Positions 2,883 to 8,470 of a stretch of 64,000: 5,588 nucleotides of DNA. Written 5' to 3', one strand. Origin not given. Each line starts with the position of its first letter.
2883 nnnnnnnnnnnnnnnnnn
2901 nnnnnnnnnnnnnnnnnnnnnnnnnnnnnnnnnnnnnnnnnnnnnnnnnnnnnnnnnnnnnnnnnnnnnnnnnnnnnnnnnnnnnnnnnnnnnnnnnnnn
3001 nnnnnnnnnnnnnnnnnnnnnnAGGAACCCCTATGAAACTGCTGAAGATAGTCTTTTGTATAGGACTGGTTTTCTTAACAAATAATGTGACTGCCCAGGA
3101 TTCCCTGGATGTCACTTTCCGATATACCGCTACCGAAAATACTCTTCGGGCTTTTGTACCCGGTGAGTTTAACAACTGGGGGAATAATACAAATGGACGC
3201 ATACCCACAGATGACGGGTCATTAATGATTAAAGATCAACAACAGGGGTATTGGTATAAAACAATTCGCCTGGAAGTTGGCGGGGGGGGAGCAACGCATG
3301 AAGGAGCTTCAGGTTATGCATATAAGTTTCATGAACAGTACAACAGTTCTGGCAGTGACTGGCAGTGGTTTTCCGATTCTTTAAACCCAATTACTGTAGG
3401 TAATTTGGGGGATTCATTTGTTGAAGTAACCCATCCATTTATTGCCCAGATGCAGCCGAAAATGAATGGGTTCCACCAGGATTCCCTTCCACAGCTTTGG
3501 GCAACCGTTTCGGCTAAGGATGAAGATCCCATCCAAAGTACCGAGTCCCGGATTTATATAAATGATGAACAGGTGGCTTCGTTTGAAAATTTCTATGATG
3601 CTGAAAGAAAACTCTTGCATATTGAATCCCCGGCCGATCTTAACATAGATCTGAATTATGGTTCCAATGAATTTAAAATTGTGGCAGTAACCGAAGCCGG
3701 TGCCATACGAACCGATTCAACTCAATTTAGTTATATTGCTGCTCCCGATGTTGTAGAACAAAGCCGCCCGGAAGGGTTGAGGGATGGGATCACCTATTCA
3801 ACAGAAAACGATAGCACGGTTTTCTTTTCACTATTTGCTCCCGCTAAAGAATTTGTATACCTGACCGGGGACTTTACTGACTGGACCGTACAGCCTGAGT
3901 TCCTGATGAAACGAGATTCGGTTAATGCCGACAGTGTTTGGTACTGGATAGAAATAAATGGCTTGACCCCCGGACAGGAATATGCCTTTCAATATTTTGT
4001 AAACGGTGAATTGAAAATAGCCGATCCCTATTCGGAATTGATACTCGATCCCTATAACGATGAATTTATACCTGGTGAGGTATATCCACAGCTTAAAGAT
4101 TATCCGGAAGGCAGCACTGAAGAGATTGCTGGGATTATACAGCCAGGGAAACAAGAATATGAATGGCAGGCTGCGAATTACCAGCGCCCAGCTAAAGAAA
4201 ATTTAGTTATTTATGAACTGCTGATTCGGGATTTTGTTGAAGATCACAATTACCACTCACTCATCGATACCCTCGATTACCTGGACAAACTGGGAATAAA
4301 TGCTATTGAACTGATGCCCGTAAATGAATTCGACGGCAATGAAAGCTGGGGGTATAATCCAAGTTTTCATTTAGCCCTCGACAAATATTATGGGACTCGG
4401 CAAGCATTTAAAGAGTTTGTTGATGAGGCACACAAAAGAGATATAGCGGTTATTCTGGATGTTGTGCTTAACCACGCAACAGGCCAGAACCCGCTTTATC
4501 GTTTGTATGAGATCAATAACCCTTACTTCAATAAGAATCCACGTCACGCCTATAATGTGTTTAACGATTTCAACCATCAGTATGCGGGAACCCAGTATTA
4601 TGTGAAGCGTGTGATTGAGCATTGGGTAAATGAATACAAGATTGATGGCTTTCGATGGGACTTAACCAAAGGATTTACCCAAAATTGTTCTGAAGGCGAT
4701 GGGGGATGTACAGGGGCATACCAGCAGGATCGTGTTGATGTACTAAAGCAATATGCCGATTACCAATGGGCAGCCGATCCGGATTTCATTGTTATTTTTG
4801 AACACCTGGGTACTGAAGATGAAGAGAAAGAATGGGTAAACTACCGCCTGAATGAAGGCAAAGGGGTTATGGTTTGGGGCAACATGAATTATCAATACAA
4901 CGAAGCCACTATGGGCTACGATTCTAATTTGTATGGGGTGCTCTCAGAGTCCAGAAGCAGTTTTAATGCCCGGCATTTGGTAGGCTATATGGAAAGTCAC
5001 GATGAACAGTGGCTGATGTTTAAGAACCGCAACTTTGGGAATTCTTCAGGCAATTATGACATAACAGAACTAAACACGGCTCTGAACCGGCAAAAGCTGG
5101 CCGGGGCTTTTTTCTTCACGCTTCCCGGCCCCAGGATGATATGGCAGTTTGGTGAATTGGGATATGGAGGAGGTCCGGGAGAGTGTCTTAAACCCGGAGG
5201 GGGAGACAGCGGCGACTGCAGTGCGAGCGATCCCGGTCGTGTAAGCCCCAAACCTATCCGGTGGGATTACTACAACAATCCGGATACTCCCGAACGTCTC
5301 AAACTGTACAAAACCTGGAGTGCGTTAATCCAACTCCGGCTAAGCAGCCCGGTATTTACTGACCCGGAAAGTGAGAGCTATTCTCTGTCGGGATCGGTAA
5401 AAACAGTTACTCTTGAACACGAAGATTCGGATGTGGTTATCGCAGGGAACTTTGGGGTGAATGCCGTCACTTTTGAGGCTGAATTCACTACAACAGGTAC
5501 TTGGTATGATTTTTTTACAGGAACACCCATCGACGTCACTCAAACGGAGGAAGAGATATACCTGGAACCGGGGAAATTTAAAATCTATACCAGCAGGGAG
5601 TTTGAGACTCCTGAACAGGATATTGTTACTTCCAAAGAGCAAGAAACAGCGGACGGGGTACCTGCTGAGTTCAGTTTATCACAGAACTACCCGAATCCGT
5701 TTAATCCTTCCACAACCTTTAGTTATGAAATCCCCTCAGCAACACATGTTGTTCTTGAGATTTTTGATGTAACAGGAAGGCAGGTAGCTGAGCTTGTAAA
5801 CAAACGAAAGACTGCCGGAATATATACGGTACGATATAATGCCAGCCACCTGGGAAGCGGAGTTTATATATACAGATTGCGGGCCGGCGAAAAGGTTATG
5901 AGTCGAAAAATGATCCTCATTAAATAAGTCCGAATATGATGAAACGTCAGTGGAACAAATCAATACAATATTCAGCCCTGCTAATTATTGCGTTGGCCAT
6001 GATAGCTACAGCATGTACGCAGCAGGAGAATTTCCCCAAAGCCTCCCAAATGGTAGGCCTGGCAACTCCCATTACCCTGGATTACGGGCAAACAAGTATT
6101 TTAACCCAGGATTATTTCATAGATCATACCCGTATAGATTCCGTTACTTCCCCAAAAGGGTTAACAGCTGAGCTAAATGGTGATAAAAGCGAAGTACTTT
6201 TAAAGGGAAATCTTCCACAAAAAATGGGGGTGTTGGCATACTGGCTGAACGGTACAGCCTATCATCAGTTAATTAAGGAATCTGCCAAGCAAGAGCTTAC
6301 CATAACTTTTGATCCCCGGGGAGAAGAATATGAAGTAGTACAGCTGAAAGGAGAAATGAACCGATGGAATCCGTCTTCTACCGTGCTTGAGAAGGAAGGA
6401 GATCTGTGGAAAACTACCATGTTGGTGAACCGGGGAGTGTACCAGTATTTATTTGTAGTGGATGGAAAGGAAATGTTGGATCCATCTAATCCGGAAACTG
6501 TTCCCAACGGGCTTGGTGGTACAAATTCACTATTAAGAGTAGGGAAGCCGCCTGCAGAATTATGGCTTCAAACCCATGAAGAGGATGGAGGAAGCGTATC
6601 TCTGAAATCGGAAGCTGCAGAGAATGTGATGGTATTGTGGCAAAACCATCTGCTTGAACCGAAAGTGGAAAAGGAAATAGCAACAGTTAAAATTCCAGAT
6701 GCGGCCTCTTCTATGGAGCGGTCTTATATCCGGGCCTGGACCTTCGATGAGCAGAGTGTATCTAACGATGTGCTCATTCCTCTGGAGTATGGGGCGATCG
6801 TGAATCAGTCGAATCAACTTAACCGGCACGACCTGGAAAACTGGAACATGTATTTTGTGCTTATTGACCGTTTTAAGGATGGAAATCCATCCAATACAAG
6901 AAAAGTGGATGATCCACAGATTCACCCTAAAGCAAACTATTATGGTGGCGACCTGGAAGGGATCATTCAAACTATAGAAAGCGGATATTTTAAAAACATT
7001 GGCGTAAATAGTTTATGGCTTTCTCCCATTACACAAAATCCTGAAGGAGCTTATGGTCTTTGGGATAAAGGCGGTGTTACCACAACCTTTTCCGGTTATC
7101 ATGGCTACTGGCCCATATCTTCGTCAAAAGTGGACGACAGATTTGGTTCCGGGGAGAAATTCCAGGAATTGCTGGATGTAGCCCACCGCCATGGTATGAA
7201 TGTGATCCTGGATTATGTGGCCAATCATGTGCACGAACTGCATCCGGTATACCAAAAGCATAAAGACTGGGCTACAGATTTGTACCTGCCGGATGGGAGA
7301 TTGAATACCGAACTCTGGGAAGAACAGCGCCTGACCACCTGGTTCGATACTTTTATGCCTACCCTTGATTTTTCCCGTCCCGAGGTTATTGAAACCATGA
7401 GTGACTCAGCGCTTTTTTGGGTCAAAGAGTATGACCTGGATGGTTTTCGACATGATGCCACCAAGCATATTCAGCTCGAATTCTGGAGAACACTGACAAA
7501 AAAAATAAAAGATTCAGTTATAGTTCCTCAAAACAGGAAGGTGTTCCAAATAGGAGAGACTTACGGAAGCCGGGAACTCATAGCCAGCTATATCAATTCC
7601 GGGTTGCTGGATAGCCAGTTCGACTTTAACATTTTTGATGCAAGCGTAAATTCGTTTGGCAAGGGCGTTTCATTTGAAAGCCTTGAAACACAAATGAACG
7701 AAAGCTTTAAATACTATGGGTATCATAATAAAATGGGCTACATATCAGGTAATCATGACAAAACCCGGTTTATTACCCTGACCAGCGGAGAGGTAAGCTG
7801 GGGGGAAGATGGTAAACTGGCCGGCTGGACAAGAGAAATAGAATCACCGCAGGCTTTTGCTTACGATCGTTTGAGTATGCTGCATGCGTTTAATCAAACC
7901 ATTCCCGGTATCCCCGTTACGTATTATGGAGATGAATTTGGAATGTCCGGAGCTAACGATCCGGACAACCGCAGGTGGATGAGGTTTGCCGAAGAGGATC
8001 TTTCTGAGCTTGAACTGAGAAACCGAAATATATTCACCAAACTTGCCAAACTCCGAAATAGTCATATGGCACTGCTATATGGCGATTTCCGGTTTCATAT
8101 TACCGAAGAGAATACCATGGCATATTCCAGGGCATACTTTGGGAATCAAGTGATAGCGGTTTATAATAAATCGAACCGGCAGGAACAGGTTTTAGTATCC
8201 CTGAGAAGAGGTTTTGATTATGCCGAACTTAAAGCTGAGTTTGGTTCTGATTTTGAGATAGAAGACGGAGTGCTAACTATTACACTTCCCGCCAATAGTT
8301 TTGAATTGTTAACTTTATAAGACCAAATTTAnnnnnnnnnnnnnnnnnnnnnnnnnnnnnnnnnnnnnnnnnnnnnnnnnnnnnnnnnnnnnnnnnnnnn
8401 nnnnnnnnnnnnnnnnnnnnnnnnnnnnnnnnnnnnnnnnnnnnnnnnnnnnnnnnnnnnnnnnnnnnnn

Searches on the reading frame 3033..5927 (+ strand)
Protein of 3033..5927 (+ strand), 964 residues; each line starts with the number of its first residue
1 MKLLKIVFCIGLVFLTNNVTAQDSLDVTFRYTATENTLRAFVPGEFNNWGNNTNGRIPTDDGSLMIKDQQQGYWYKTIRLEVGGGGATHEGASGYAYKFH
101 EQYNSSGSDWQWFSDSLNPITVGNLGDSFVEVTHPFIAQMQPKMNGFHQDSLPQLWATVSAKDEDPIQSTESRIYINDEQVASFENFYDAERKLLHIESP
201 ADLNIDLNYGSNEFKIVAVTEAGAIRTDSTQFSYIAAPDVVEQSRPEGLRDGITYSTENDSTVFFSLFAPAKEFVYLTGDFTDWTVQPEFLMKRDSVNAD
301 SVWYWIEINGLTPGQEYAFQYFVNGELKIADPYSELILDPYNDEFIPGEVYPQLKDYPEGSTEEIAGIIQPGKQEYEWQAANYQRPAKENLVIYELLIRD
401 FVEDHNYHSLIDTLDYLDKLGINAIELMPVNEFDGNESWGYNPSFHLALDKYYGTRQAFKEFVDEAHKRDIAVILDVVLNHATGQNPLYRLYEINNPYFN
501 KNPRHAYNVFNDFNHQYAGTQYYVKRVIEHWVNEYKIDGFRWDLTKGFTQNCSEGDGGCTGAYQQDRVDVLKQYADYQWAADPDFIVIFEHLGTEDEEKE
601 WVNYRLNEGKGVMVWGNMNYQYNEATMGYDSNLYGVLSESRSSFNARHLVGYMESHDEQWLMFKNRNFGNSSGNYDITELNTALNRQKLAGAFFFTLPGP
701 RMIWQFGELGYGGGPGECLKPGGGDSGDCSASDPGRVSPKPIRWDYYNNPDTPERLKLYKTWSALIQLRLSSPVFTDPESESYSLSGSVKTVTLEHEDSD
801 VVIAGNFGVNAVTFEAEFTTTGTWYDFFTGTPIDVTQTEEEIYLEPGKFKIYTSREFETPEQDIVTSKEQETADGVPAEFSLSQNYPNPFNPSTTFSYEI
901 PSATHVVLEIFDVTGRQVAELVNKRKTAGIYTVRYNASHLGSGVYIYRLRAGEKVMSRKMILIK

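Call 43: search_protein_families(library=ncbifam, proteins=[window:3033-5927:+], max_evalue=0.001)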
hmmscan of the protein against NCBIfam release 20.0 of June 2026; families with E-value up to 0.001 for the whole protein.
window:3033-5927:+ (964 aa): 40 families (the best 25 are shown)
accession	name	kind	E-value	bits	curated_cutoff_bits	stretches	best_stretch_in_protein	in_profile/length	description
TIGR02402.1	trehalose_TreZ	equivalog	4.6e-43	147.3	538.8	1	373-549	77-251/545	malto-oligosyltrehalose trehalohydrolase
NF008967.0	PRK12313.1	equivalog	4.8e-27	94.6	577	1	257-543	34-309/633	1,4-alpha-glucan branching protein GlgB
NF003811.1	PRK05402.1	equivalog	5.6e-27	94.5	741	1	257-543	25-301/619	1,4-alpha-glucan branching protein GlgB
TIGR01515.1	branching_enzym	equivalog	9.3e-25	87.2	463.95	1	260-544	27-291/607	1,4-alpha-glucan branching enzyme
TIGR02100.1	glgX_debranch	equivalog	2.1e-20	72.4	640.9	1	299-553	50-351/688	glycogen debranching protein GlgX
NF041321.1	Alpha-amyl_MalA_Halo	equivalog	2.2e-17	62.7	875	1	386-492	254-365/666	alpha-amylase MalA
NF002983.0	PRK03705.1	equivalog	9.3e-17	60.3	901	1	364-546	124-339/658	glycogen debranching protein GlgX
NF009221.0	PRK12568.1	equivalog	1.8e-16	59.4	1270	1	257-544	149-424/745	1,4-alpha-glucan branching enzyme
TIGR02104.1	pulA_typeI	equivalog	2.1e-16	59.2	504.5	1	411-544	167-320/605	type I pullulanase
TIGR02456.1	treS_nterm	equivalog_domain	2.8e-16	59.1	678.35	1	391-521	6-136/539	maltose alpha-D-glucosyltransferase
NF041090.1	Cyc-maltodext_AglB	equivalog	7.4e-16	58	540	1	409-547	66-210/470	cyclomaltodextrinase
TIGR02102.1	pullulan_Gpos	equivalog_domain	8.1e-16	57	1042.25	1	310-544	378-643/1113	pullulanase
TIGR02403.1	trehalose_treC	equivalog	1.2e-14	53.9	799.05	1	406-500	25-118/544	alpha,alpha-phosphotrehalase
NF008183.0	PRK10933.1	subfamily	5.2e-14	51.8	535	1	408-492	33-116/551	alpha,alpha-phosphotrehalase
NF011293.0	PRK14705.1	equivalog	1.1e-13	49.8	2376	1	262-544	639-905/1224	1,4-alpha-glucan branching enzyme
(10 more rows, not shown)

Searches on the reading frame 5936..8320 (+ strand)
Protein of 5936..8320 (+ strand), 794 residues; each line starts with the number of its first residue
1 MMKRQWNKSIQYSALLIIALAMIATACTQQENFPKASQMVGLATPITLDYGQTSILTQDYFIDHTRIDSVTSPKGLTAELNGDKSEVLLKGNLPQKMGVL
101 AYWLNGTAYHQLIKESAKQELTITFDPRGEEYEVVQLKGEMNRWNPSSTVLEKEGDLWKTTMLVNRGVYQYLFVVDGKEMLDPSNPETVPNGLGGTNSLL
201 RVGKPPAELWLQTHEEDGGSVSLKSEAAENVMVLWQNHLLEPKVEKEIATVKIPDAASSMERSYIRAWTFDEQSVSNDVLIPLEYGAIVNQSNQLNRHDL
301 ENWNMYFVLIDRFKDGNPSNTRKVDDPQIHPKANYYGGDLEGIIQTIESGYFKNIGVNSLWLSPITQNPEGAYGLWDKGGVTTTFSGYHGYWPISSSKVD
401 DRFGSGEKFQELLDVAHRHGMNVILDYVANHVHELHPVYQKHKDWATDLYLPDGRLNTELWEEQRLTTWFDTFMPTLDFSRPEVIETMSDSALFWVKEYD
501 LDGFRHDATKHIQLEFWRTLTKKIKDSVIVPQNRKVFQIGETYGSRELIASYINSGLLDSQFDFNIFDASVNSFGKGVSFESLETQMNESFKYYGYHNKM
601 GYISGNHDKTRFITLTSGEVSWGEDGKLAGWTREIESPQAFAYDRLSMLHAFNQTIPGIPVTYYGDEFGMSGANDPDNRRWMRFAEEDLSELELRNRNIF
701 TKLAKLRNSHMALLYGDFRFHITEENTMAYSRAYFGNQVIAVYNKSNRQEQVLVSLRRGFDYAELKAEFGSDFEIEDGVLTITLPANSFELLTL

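Call 43: search_protein_families(library=ncbifam, proteins=[window:5936-8320:+], max_evalue=0.001)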
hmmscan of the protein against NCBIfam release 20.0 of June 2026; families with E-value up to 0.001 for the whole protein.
window:5936-8320:+ (794 aa): 41 families (the best 25 are shown)
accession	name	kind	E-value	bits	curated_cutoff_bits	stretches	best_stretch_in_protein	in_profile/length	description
NF041090.1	Cyc-maltodext_AglB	equivalog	6.2e-40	137.4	540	2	651-793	313-455/470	cyclomaltodextrinase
NF008051.0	PRK10785.1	equivalog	6e-33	113.9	568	2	650-792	466-604/607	maltodextrin glucosidase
NF007051.0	PRK09505.1-1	equivalog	2.7e-31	108.3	864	2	289-432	185-326/686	alpha-amylase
NF007059.0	PRK09505.2-4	equivalog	6.3e-30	104.1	865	2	280-434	170-318/683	alpha-amylase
NF007060.0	PRK09505.2-5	equivalog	4.5e-29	101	790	2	295-431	187-321/690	alpha-amylase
NF007052.0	PRK09505.1-2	equivalog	2.9e-27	95.1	749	2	293-433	179-317/677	alpha-amylase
NF007053.0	PRK09505.1-3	equivalog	1.6e-26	92.7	1269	2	291-434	179-320/687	alpha-amylase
NF007058.0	PRK09505.2-3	equivalog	2.1e-25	89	897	1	303-433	210-338/742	alpha-amylase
NF007057.0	PRK09505.2-2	equivalog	3.7e-24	84.9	931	2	298-433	194-327/694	alpha-amylase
NF007054.0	PRK09505.1-4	equivalog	8.8e-22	77.2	1385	1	296-433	182-317/676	alpha-amylase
NF011083.0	PRK14510.1-2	equivalog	1.6e-21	75.6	1322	1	334-752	216-625/1186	bifunctional glycogen debranching protein GlgX/4-alpha-glucanotransferase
TIGR02456.1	treS_nterm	equivalog_domain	2.2e-20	72.7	678.35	1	338-511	25-201/539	maltose alpha-D-glucosyltransferase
NF041321.1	Alpha-amyl_MalA_Halo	equivalog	2.5e-20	72.4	875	1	350-614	289-524/666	alpha-amylase MalA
NF007055.0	PRK09505.1-6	equivalog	8.8e-20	70.5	1458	1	300-433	185-316/675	alpha-amylase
TIGR02401.1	trehalose_TreY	equivalog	4.5e-16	58.3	498.65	2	351-433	24-91/838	malto-oligosyltrehalose synthase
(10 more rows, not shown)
